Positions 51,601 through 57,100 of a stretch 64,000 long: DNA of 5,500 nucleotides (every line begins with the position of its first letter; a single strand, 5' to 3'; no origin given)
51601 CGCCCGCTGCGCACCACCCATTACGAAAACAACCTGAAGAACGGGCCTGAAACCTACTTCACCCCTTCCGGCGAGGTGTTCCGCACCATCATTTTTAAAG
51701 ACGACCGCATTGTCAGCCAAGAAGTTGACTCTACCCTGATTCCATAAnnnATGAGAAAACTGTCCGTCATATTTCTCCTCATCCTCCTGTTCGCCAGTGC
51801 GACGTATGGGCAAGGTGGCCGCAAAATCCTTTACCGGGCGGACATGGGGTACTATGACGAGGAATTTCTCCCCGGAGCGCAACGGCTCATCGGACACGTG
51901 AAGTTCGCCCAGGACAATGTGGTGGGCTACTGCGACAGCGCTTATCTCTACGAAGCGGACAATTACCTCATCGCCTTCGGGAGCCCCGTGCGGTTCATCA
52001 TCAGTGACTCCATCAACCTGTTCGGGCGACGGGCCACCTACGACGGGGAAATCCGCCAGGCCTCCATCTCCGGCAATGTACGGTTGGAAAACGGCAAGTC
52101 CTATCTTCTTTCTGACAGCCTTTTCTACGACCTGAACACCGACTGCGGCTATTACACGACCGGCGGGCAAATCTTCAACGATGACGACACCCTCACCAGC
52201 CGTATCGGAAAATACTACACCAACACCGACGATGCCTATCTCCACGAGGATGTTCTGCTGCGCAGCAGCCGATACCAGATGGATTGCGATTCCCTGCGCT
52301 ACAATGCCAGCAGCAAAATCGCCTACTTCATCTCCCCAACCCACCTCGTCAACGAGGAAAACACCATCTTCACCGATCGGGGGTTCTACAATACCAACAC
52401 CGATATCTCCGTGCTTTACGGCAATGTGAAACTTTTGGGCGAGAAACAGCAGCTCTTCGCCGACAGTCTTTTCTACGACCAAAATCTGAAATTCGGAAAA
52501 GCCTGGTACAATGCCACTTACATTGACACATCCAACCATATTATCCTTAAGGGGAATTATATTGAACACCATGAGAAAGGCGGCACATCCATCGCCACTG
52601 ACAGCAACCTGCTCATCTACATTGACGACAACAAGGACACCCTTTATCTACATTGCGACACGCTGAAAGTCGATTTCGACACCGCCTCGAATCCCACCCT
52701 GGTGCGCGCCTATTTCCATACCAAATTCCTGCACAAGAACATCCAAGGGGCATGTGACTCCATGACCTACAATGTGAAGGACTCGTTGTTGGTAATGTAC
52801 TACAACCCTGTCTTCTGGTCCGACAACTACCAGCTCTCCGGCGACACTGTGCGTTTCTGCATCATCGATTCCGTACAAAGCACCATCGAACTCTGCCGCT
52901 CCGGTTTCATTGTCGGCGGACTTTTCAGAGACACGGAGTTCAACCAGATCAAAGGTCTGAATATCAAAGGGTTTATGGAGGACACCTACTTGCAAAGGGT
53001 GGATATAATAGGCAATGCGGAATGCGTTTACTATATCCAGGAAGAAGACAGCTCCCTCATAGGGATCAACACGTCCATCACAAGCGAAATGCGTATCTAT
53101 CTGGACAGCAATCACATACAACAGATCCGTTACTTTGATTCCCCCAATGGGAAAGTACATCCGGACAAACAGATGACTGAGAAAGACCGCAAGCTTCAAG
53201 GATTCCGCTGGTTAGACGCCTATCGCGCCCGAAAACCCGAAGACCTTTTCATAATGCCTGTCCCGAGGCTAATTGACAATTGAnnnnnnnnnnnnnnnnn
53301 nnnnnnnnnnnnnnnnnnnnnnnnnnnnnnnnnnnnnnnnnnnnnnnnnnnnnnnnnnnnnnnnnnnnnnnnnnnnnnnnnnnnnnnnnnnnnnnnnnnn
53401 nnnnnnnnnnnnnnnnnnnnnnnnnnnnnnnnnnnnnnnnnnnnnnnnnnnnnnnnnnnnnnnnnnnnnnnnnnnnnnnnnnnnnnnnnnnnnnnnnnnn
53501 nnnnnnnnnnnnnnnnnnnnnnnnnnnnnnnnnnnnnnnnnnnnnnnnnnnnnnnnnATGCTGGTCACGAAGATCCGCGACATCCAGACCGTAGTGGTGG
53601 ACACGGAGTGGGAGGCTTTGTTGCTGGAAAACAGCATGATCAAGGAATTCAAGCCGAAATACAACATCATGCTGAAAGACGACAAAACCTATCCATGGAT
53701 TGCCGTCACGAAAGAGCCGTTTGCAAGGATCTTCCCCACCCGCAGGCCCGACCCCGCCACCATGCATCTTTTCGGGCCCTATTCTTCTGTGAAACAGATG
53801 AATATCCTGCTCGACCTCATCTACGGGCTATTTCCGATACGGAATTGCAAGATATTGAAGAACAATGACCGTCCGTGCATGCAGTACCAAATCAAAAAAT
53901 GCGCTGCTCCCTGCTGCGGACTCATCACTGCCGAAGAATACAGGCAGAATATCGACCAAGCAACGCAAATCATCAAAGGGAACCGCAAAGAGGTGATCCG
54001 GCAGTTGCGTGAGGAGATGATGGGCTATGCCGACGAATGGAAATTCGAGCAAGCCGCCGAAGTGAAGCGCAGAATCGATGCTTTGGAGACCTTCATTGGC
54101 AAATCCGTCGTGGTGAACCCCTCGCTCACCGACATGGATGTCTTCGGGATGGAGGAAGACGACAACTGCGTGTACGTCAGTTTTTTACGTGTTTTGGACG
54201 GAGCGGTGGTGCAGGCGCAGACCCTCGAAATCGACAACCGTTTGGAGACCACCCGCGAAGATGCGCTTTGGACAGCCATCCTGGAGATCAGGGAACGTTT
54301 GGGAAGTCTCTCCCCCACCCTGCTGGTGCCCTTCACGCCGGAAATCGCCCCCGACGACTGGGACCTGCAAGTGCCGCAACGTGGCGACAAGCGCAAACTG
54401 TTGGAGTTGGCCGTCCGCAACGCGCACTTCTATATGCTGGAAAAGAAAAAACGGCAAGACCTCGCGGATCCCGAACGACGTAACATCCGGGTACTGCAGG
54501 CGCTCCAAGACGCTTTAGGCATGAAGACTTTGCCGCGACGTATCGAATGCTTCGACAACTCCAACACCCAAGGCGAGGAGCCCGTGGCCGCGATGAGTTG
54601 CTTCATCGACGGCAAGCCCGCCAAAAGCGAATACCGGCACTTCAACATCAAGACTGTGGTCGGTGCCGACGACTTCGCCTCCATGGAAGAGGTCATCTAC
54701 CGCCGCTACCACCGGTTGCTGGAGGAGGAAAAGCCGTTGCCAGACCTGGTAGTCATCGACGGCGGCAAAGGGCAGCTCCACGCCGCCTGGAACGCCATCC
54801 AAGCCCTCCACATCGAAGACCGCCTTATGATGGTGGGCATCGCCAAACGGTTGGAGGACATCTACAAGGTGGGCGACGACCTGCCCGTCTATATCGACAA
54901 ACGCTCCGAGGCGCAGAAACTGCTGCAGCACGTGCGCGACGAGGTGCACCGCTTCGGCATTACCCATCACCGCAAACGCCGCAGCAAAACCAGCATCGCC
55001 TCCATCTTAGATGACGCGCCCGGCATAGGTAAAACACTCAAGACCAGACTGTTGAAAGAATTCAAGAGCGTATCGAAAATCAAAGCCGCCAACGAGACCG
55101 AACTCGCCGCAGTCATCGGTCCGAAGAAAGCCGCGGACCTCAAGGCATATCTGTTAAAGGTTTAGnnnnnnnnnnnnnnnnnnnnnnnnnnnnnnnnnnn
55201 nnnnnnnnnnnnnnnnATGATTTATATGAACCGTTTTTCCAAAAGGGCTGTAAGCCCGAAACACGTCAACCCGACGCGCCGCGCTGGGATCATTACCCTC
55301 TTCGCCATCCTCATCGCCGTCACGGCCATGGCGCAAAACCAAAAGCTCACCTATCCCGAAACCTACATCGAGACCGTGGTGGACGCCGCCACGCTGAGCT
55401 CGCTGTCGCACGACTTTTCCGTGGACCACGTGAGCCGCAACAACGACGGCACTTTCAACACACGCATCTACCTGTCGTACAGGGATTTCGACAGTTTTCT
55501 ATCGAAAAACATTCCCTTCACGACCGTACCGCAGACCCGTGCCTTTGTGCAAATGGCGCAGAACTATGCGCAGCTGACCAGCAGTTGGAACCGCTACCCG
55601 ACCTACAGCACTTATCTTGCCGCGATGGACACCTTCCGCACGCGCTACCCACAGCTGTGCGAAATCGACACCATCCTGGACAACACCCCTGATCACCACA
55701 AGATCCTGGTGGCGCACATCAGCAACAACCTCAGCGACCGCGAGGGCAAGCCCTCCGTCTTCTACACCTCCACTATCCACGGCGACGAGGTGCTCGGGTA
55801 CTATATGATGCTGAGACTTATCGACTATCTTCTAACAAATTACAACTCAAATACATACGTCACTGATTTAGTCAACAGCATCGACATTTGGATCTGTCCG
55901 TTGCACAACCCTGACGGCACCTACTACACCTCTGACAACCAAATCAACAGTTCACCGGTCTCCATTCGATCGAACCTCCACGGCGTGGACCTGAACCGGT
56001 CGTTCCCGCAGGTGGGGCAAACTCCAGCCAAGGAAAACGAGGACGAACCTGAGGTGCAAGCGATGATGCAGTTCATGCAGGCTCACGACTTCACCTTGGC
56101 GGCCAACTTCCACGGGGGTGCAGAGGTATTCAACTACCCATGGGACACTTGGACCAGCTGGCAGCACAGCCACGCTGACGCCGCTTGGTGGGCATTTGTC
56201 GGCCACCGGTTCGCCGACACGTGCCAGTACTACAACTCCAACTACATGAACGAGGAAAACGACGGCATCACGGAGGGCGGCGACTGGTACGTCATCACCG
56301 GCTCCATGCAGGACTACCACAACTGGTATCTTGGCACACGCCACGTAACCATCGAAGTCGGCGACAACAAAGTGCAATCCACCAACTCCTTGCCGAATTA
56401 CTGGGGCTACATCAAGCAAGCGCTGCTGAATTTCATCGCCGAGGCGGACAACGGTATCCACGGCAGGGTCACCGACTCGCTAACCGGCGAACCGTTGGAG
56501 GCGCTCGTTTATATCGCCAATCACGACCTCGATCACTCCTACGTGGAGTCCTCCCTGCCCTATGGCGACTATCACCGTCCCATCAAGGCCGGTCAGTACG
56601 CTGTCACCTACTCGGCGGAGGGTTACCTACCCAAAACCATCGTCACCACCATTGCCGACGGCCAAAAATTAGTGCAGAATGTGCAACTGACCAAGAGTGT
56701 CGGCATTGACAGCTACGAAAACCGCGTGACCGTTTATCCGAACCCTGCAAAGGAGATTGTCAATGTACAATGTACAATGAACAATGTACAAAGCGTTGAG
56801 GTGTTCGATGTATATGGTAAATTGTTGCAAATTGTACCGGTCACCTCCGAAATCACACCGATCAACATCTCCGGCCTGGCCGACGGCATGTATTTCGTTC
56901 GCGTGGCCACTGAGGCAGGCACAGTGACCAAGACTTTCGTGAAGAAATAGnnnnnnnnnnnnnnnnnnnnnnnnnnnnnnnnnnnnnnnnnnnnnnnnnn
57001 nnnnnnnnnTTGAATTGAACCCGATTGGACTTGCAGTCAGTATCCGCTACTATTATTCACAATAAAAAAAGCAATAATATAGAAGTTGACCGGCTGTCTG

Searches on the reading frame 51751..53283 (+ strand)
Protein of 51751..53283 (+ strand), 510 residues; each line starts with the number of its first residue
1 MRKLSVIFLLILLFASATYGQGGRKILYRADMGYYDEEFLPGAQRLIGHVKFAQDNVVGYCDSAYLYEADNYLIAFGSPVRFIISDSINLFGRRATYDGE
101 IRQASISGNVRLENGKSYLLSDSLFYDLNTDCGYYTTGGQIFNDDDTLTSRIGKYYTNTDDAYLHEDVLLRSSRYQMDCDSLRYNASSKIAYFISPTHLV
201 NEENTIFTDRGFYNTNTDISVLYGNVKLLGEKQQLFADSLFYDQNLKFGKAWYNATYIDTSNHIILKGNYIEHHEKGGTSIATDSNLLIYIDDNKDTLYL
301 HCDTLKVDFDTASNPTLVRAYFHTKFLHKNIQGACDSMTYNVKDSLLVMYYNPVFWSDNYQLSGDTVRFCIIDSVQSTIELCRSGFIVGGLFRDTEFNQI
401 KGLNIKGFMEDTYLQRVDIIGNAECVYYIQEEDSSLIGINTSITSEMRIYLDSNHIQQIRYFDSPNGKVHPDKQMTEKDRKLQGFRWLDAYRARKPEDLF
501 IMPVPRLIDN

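Call 89: search_protein_families(library=pfam, max_evalue=0.00001, proteins=[window:51751-53283:+])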
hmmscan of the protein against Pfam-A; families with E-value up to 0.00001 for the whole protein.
window:51751-53283:+ (510 aa): 2 families
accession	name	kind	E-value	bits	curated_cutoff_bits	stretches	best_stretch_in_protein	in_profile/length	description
PF13100.11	OstA_2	-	7.8e-47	159.3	21.2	2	26-180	5-158/158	OstA-like protein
PF03968.19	LptD_N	-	1.4e-10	41.8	20.4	0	296-368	27-106/113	LptA/(LptD N-terminal domain) LPS transport protein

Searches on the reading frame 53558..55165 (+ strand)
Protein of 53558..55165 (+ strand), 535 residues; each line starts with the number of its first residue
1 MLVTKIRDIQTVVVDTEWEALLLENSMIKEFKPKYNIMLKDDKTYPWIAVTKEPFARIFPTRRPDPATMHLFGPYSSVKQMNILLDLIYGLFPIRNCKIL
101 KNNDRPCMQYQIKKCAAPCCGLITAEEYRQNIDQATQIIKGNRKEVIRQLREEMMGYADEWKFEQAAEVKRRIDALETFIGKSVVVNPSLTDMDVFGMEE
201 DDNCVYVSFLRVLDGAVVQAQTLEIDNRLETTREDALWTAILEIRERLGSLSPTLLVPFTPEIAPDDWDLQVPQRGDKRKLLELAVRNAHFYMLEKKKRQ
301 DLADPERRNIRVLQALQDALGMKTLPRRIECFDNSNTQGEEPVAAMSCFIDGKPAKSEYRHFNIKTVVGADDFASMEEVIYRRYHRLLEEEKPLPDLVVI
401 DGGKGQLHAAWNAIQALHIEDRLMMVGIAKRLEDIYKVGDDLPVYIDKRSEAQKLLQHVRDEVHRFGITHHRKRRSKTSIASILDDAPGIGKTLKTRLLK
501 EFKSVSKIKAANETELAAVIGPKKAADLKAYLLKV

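Call 89: search_protein_families(library=pfam, max_evalue=0.00001, proteins=[window:53558-55165:+])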
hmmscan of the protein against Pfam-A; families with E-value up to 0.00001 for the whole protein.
window:53558-55165:+ (535 aa): 3 families
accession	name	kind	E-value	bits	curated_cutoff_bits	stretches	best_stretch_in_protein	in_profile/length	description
PF08459.17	UvrC_RNaseH_dom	-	6.8e-54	182.5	22.3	1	317-468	1-159/159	UvrC RNAse H endonuclease domain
PF22920.2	UvrC_RNaseH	-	4.7e-13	49.5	24.3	1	192-292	1-112/116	UvrC Ribonuclease H-like domain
PF14520.12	HHH_5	-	8.9e-07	29.7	27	1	483-529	3-52/57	Helix-hairpin-helix domain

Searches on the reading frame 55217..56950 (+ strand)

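Call 89: search_protein_families(library=pfam, max_evalue=0.00001, proteins=[window:55217-56950:+])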
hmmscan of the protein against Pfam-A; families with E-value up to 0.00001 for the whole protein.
window:55217-56950:+ (577 aa): 3 families
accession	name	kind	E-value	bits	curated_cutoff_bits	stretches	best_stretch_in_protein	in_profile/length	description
PF00246.29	Peptidase_M14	-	1e-49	170.1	21.6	1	134-396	2-280/286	Zinc carboxypeptidase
PF18962.6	Por_Secre_tail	-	5.2e-14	52.7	27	1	506-574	1-73/75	Secretion system C-terminal sorting domain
PF13620.12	CarboxypepD_reg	-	3.7e-10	40.4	32.3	1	414-492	2-82/82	Carboxypeptidase regulatory-like domain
